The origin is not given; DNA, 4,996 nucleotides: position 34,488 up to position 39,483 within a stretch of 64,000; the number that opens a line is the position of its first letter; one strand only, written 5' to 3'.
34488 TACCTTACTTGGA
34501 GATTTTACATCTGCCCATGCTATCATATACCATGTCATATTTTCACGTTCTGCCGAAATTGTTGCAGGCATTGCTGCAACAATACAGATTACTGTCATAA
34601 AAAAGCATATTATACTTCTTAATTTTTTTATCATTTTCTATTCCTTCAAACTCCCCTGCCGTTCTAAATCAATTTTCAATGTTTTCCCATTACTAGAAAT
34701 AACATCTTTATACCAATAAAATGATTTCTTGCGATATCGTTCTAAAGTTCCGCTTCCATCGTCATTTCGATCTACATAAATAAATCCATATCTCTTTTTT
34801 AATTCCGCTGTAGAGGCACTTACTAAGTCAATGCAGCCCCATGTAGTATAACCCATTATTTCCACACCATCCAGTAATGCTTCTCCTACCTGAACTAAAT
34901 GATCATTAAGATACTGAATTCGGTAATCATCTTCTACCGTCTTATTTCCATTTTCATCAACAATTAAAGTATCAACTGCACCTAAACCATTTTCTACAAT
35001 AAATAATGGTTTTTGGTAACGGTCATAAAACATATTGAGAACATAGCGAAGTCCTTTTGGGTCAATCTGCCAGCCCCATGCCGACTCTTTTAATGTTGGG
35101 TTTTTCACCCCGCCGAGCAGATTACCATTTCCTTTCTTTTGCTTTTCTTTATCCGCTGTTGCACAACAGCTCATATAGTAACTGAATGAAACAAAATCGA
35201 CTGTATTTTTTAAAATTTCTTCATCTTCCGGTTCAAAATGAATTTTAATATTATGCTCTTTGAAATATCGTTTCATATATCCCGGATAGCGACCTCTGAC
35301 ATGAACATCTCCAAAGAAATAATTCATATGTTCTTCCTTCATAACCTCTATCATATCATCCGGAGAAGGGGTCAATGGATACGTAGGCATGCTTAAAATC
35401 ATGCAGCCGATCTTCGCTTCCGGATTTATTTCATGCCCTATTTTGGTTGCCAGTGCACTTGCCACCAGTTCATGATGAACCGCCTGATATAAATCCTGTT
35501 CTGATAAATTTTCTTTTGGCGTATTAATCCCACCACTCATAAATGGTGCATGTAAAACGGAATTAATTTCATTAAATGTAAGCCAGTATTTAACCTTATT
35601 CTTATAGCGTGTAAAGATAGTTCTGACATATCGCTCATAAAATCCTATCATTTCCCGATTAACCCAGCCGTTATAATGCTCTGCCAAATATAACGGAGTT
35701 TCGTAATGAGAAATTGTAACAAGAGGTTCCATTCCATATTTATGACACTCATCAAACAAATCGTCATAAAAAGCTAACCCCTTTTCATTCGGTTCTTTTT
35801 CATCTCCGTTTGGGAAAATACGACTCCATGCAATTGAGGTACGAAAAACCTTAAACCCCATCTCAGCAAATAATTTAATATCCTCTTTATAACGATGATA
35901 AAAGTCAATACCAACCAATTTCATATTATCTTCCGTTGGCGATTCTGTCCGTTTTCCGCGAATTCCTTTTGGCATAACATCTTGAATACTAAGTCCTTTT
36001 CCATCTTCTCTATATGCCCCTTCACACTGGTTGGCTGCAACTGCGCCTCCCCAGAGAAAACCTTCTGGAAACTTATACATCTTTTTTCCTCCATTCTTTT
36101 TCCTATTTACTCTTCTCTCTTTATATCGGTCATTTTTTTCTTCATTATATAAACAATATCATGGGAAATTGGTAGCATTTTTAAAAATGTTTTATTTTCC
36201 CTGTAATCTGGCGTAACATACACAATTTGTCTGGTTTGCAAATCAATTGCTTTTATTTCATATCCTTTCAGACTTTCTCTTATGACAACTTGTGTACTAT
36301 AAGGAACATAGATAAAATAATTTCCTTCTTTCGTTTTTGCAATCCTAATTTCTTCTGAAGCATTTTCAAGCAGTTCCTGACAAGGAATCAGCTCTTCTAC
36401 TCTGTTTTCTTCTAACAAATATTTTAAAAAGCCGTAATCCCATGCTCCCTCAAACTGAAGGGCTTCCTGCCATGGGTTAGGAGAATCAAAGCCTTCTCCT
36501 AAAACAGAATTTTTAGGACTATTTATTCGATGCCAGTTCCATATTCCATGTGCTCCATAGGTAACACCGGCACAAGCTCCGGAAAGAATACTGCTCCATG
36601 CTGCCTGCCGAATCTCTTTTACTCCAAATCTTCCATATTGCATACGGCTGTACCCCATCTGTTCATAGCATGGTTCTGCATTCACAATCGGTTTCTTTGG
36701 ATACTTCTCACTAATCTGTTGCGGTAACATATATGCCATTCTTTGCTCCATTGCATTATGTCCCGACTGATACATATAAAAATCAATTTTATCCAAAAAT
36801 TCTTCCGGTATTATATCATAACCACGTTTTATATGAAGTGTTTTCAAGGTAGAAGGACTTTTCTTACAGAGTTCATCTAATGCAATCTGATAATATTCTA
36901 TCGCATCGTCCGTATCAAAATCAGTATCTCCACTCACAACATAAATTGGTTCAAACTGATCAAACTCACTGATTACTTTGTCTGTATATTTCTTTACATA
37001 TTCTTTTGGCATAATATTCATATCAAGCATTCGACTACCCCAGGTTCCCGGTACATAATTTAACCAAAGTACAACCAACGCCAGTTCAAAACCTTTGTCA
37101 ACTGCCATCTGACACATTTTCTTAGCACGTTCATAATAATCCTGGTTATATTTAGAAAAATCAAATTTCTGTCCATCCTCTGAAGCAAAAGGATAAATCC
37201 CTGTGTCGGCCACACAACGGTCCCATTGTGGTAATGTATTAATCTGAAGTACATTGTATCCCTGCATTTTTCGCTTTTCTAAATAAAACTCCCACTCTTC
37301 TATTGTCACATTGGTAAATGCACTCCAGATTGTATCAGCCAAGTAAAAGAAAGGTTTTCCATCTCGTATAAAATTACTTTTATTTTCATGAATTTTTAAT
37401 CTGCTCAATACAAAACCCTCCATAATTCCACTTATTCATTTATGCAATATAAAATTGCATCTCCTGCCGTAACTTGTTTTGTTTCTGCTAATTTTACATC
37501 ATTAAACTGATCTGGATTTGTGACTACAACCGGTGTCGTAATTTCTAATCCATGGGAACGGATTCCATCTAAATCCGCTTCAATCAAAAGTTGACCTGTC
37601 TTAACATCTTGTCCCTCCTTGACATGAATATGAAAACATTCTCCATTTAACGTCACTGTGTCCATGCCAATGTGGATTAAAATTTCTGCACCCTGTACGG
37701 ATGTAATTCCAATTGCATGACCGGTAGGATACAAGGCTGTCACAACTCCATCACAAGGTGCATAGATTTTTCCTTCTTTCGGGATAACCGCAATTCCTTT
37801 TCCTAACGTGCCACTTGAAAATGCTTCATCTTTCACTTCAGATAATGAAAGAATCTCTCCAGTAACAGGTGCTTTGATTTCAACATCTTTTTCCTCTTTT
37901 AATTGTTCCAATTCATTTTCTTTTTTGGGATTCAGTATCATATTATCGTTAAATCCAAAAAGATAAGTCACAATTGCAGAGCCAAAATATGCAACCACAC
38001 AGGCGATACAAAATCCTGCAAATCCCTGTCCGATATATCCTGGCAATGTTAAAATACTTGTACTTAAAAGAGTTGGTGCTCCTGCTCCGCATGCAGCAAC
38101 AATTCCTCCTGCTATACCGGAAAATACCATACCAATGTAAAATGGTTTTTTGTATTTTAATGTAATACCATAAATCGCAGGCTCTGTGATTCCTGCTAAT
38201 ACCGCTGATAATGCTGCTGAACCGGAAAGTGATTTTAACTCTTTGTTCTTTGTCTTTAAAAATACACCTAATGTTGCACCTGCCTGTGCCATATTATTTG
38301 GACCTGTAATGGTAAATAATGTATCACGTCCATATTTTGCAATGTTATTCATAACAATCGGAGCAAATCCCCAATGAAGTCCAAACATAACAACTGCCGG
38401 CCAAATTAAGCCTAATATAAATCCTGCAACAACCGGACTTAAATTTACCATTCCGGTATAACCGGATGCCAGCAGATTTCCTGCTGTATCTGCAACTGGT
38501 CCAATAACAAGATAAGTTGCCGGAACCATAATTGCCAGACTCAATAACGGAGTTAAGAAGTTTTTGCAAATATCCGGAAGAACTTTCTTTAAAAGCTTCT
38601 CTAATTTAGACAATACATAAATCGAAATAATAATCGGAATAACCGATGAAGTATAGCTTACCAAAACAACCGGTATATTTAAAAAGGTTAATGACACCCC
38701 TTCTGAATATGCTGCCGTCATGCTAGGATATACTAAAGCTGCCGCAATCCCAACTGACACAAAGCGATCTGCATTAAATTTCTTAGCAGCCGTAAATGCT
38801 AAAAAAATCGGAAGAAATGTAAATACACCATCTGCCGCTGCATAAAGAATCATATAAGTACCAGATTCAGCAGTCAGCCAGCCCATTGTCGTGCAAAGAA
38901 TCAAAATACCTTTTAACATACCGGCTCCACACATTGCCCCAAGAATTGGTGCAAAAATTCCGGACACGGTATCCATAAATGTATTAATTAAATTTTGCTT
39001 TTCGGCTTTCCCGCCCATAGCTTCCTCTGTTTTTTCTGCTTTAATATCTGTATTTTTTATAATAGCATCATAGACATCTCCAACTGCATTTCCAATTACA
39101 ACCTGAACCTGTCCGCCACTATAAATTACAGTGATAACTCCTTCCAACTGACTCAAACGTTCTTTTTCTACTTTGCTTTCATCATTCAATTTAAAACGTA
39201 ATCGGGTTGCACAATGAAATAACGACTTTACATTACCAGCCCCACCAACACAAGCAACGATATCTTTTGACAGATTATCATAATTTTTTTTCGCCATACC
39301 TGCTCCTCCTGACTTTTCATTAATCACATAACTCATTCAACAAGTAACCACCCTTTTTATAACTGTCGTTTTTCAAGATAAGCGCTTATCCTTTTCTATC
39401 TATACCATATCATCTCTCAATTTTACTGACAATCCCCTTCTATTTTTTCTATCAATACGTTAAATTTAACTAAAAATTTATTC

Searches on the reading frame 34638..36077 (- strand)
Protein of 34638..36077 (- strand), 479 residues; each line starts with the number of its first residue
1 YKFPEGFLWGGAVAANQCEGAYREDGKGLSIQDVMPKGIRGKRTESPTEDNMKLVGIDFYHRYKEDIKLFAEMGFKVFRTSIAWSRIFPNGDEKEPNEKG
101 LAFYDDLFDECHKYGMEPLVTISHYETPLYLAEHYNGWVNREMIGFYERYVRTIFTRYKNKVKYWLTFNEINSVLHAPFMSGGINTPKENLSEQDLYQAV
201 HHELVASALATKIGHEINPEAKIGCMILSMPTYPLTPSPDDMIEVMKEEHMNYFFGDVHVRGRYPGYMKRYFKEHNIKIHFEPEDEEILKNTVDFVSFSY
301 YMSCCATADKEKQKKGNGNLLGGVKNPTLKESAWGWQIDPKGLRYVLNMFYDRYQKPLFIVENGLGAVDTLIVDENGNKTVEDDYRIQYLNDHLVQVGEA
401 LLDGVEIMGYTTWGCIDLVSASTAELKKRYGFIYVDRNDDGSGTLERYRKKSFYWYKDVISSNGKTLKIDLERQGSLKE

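Call 73: search_protein_families(library=pfam, proteins=[window:34638-36077:-], max_evalue=0.00001)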
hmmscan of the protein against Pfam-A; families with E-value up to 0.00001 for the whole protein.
window:34638-36077:- (479 aa): 1 family
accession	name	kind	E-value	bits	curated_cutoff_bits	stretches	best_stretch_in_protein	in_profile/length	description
PF00232.24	Glyco_hydro_1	-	7e-141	470.2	22.6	1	2-464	4-452/453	Glycosyl hydrolase family 1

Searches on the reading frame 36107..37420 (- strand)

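Call 73: search_protein_families(library=pfam, proteins=[window:36107-37420:-], max_evalue=0.00001)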
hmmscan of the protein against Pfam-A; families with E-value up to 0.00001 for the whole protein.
window:36107-37420:- (437 aa): 1 family
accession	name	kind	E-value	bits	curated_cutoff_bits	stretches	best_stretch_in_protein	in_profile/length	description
PF13204.13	Apiosidase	-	7.2e-83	279.3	26.5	1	14-340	4-317/320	Apiosidase-like, catalytic domain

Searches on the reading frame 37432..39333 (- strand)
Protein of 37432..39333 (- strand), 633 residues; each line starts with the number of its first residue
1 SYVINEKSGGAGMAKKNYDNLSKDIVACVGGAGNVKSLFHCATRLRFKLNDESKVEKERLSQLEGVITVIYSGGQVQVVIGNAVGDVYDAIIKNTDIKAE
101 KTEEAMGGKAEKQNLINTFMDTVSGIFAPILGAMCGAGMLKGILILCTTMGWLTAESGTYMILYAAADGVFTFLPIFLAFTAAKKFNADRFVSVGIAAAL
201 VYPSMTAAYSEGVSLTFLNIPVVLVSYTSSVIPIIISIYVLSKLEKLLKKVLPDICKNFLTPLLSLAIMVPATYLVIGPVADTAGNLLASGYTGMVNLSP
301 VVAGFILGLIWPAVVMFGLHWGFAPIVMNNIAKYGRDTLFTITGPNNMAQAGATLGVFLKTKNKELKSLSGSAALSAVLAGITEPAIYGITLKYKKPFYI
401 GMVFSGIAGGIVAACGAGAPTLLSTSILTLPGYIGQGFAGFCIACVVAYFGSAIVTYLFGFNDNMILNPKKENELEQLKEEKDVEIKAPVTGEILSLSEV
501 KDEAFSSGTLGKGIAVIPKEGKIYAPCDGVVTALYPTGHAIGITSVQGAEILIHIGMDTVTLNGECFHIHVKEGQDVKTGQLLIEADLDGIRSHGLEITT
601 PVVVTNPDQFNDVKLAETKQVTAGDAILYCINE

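Call 73: search_protein_families(library=pfam, proteins=[window:37432-39333:-], max_evalue=0.00001)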
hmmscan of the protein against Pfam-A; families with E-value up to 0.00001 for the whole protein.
window:37432-39333:- (633 aa): 3 families
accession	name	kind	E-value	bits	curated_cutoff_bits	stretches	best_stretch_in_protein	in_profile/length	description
PF00358.26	PTS_EIIA_1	-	6.6e-51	171.7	27.2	1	485-609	2-126/127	phosphoenolpyruvate-dependent sugar phosphotransferase system, EIIA 1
PF02378.23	PTS_EIIC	-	2.9e-34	119.1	30.7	1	125-406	2-319/319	Phosphotransferase system, EIIC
PF00367.25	PTS_EIIB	-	2.3e-14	52.9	27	1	23-55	1-33/34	phosphotransferase system, EIIB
